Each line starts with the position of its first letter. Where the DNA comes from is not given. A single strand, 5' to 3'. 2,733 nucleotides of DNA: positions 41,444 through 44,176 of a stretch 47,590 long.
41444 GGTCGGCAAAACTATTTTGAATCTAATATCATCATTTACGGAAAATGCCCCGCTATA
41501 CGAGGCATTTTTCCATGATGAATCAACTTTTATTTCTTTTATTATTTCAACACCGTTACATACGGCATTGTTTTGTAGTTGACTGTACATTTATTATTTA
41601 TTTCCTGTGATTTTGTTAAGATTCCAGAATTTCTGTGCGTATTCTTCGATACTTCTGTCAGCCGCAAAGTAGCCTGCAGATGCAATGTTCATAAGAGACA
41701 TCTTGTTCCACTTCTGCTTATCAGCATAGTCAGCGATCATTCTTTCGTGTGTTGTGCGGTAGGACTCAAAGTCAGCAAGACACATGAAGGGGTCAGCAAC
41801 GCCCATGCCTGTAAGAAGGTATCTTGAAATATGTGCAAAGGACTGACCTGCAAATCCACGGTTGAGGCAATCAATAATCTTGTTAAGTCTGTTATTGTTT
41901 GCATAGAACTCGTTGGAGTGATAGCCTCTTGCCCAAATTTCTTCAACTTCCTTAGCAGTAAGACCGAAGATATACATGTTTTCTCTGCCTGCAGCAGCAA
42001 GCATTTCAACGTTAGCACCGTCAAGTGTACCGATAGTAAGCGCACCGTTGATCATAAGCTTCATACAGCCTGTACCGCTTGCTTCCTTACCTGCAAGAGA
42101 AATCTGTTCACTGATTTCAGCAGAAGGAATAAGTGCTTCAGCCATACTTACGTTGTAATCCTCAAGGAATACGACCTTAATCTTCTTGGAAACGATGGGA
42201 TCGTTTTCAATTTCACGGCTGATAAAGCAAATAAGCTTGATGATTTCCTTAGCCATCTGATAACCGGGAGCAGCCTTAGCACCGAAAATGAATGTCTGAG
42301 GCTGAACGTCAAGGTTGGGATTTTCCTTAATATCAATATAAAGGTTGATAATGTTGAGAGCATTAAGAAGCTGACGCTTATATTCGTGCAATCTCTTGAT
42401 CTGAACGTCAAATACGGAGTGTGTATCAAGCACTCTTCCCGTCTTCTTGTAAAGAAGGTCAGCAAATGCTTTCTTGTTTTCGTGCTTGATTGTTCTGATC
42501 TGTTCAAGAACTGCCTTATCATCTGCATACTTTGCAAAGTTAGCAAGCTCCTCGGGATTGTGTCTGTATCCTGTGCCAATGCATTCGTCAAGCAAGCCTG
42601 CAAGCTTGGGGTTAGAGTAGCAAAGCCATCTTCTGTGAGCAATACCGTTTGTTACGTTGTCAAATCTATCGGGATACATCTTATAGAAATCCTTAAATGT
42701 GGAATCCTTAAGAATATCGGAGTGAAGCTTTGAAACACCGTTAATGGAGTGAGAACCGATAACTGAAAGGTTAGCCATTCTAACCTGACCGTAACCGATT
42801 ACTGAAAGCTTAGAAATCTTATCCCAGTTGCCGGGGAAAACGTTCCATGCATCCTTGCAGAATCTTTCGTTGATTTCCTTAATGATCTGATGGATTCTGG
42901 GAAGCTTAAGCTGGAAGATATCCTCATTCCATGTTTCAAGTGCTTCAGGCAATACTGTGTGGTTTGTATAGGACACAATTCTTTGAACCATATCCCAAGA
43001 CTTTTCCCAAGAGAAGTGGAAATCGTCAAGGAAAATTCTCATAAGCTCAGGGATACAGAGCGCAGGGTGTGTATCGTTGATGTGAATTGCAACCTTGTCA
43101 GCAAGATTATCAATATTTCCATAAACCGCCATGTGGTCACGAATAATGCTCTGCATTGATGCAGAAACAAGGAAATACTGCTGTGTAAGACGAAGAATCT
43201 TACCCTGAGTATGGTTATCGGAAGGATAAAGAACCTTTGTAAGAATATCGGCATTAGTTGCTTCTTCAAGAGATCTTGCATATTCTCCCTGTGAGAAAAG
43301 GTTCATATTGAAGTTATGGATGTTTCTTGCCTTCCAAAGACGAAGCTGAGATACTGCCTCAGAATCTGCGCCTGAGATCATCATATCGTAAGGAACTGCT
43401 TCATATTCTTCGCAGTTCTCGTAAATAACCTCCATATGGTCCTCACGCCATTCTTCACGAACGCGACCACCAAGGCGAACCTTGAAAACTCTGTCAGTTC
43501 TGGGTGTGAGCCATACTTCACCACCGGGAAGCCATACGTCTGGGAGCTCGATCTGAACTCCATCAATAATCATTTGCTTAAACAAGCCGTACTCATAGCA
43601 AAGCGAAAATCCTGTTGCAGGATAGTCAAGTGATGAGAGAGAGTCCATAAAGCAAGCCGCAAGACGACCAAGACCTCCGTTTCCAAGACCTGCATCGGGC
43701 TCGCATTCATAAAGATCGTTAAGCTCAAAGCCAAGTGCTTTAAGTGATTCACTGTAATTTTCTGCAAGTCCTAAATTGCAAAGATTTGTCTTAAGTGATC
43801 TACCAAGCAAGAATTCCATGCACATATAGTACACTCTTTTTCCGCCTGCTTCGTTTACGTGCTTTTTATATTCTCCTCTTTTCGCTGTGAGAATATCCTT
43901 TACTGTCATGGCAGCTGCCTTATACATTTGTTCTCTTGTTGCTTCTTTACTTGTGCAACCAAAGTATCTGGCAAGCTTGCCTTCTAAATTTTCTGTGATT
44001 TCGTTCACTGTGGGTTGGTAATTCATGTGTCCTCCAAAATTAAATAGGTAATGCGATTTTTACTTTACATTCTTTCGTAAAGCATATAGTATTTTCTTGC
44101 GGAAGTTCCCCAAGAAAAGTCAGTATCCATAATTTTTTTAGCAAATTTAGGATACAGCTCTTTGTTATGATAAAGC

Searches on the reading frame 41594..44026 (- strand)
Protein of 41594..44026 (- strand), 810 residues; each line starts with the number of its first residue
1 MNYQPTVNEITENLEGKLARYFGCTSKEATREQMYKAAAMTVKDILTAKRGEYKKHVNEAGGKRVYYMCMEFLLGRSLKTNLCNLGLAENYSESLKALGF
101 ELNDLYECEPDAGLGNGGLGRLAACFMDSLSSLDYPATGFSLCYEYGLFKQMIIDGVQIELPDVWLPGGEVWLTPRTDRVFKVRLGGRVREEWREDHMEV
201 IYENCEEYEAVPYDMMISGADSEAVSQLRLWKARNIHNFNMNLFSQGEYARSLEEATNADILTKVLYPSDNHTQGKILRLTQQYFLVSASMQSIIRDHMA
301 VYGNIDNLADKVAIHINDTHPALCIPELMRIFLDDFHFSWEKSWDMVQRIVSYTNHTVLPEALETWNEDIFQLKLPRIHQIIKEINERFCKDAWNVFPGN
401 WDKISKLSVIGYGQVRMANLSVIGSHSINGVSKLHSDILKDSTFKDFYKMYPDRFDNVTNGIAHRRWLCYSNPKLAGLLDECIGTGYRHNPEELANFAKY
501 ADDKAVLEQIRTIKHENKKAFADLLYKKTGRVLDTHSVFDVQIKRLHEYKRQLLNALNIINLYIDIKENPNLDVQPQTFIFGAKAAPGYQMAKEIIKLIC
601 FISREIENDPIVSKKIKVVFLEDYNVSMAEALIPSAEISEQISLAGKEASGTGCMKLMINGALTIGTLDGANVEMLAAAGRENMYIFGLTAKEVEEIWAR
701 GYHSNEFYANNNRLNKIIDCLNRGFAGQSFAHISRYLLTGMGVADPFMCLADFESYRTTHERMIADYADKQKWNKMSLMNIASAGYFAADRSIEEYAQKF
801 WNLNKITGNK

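Call 54: search_protein_families(library=pfam, proteins=[window:41594-44026:-], max_evalue=0.00001)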
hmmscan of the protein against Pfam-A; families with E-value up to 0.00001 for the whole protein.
window:41594-44026:- (810 aa): 1 family
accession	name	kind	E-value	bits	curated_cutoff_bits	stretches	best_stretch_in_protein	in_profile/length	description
PF00343.26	Phosphorylase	-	3.8e-298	991.1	27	1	95-803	1-713/713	Carbohydrate phosphorylase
